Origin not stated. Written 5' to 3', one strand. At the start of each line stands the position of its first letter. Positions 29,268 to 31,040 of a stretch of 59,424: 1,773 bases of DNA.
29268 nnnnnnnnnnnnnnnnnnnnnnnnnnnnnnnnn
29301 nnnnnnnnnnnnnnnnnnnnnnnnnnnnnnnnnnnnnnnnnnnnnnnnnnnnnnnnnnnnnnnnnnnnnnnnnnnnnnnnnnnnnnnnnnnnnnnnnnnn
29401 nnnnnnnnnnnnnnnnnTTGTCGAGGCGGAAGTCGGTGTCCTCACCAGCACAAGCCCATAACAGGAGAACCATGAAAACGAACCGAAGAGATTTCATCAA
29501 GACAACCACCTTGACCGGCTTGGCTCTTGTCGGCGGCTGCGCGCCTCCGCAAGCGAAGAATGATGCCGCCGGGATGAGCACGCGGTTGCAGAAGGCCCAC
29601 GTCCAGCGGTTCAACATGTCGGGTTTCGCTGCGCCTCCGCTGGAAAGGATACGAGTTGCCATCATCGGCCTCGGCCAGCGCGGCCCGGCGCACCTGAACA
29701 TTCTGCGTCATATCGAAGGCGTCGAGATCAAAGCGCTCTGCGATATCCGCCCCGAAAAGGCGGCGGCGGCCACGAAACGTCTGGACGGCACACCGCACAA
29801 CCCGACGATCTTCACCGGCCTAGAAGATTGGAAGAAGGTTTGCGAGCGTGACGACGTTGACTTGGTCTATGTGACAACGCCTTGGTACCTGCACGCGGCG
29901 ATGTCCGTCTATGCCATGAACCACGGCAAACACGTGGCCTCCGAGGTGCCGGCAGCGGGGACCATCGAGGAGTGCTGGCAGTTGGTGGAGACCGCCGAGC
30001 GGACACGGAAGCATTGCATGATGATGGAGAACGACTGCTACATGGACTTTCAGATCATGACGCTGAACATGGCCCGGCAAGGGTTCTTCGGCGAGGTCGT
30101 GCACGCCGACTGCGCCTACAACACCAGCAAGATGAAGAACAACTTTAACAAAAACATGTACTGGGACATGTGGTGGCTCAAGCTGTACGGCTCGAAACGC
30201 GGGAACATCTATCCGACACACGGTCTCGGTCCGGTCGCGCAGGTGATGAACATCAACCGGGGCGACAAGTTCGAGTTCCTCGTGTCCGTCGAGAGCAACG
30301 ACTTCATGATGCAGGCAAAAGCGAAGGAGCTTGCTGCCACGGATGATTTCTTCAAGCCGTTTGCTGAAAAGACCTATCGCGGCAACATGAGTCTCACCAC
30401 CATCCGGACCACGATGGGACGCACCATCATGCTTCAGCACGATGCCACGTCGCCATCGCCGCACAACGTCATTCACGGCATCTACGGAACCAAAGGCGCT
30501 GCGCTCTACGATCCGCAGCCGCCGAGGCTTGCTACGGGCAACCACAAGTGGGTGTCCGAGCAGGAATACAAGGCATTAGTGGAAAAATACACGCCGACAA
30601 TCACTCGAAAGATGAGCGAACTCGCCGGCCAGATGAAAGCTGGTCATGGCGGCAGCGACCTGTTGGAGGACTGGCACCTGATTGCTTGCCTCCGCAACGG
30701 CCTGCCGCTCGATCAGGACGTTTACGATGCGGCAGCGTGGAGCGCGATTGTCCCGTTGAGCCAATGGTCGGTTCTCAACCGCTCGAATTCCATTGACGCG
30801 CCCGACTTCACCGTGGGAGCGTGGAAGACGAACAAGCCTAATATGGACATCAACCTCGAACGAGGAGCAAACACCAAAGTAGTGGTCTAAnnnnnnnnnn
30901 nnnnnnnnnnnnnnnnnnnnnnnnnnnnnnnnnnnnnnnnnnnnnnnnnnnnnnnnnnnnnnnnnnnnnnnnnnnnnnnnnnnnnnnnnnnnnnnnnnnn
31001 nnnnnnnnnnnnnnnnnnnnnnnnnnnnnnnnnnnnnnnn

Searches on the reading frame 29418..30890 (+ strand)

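Call 13: search_protein_families(library=pfam, proteins=[window:29418-30890:+], max_evalue=0.001)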
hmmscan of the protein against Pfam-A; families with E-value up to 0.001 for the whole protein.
window:29418-30890:+ (490 aa): 2 families
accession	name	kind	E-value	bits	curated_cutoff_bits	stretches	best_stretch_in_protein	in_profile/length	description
PF21252.2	Glyco_hydro_109_C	-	2.8e-31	108.7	27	1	214-361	2-160/187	Glycosyl hydrolase 109, C-terminal domain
PF01408.29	GFO_IDH_MocA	-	6e-18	66.1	24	1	78-202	1-118/120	Oxidoreductase family, NAD-binding Rossmann fold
